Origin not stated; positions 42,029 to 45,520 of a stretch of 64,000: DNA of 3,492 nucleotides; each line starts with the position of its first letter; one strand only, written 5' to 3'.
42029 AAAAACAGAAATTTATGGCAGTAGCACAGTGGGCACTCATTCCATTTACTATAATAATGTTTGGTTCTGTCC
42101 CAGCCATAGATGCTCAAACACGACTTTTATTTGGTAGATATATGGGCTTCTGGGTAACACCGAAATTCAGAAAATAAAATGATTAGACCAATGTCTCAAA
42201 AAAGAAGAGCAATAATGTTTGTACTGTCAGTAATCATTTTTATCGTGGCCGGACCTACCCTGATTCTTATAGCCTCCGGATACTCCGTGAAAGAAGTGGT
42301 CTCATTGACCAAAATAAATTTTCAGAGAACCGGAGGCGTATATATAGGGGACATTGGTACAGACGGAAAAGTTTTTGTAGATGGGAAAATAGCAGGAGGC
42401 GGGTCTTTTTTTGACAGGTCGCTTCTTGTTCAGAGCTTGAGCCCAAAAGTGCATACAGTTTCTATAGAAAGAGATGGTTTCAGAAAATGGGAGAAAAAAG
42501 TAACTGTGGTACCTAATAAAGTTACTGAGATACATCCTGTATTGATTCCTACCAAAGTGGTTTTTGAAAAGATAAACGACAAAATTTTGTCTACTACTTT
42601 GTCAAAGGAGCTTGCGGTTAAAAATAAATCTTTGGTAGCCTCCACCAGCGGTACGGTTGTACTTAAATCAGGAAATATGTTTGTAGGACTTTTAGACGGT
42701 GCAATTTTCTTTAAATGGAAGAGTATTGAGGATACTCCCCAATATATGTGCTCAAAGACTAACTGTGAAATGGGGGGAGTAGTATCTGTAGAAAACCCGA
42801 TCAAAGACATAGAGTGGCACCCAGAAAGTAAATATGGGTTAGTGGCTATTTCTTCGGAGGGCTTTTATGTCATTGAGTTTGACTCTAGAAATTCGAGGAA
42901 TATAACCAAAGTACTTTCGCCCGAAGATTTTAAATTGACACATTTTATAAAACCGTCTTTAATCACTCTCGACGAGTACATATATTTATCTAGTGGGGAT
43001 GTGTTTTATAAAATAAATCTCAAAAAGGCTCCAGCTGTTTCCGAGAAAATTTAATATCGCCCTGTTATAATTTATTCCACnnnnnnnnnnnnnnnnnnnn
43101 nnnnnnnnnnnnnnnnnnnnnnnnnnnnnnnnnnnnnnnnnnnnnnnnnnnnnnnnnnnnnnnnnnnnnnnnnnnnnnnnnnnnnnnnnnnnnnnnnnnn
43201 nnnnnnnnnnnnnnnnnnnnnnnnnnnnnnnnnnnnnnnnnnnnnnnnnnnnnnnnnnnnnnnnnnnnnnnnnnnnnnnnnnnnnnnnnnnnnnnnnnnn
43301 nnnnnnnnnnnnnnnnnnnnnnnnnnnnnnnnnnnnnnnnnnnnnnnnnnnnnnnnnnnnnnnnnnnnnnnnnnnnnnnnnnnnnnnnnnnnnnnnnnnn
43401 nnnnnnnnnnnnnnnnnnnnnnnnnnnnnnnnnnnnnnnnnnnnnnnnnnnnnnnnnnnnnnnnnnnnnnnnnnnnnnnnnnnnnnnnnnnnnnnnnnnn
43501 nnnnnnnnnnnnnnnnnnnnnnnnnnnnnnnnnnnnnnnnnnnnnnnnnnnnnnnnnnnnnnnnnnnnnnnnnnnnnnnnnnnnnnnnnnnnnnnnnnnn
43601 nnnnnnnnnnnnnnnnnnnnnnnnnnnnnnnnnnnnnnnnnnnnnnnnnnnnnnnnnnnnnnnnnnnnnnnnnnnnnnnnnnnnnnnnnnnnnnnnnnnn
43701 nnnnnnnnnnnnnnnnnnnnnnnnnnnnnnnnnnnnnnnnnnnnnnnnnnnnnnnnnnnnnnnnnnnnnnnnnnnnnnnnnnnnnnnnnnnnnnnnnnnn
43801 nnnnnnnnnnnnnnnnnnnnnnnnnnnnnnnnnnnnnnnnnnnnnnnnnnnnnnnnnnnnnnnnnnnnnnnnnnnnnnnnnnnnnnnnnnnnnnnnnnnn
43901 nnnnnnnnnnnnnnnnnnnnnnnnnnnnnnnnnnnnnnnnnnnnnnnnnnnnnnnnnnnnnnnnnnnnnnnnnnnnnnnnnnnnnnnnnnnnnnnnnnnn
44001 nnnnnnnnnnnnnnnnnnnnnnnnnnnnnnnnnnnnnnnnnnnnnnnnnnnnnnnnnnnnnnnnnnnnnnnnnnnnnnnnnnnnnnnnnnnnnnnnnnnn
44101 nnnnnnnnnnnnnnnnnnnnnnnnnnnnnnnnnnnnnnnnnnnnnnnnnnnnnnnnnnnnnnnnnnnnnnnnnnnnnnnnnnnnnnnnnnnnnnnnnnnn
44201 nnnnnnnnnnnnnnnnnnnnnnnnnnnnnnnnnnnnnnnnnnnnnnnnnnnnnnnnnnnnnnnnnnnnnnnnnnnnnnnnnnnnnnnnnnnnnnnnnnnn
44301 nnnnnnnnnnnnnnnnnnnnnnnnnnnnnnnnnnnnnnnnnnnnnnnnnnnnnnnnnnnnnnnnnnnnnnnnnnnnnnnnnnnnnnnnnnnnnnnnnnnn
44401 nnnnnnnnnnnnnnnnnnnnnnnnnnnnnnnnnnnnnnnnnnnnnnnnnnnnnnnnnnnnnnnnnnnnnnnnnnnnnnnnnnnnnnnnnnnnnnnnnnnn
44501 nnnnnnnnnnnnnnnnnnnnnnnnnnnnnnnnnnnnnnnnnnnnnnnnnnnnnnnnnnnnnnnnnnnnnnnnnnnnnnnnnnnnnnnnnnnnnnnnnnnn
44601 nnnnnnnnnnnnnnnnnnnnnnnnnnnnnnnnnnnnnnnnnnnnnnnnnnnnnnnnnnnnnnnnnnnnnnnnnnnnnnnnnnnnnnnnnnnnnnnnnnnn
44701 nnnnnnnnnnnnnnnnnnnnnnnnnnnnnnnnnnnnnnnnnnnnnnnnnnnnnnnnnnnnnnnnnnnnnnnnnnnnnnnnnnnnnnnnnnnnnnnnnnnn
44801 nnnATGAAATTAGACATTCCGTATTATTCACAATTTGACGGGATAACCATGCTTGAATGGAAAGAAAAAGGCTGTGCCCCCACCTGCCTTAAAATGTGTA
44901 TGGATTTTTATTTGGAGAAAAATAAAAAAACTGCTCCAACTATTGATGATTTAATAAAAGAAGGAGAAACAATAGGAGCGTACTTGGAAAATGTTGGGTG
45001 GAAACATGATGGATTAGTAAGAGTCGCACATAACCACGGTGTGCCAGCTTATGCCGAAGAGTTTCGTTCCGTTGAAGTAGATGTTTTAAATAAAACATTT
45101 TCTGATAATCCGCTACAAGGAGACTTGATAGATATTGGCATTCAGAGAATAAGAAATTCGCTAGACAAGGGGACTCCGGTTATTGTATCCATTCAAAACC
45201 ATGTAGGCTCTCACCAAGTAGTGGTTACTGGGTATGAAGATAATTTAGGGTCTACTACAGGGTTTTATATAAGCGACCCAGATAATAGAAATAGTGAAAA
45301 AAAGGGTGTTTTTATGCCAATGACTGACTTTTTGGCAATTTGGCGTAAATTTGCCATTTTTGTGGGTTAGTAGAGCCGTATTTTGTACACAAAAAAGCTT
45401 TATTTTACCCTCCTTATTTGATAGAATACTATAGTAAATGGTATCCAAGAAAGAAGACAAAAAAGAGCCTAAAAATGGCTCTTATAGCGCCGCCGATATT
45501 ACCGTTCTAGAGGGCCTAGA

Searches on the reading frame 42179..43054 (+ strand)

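Call 67: search_protein_families(library=pfam, proteins=[window:42179-43054:+], max_evalue=0.001)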
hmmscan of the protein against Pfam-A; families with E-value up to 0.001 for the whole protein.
window:42179-43054:+ (291 aa): 1 family
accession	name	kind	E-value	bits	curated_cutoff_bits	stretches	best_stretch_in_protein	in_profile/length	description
PF08308.17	PEGA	-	0.00017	21.9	20.8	1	84-122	29-67/71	PEGA domain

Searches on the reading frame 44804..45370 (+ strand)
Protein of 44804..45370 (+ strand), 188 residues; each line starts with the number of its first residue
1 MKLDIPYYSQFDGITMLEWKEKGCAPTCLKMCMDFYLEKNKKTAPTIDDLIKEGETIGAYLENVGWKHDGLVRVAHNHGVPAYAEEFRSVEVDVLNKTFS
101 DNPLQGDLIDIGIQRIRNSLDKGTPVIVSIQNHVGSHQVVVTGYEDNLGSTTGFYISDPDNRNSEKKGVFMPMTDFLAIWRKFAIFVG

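Call 68: search_protein_families(library=pfam, proteins=[window:44804-45370:+], max_evalue=0.001)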
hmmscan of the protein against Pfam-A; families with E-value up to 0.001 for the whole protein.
window:44804-45370:+ (188 aa): 2 families
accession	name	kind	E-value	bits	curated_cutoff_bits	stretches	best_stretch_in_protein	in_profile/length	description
PF13529.12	Peptidase_C39_2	-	1.9e-15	58.1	24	1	3-159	1-142/143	Peptidase_C39 like family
PF12385.14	Peptidase_C70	-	9.8e-05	22.7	19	1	113-167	80-131/141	Papain-like cysteine protease AvrRpt2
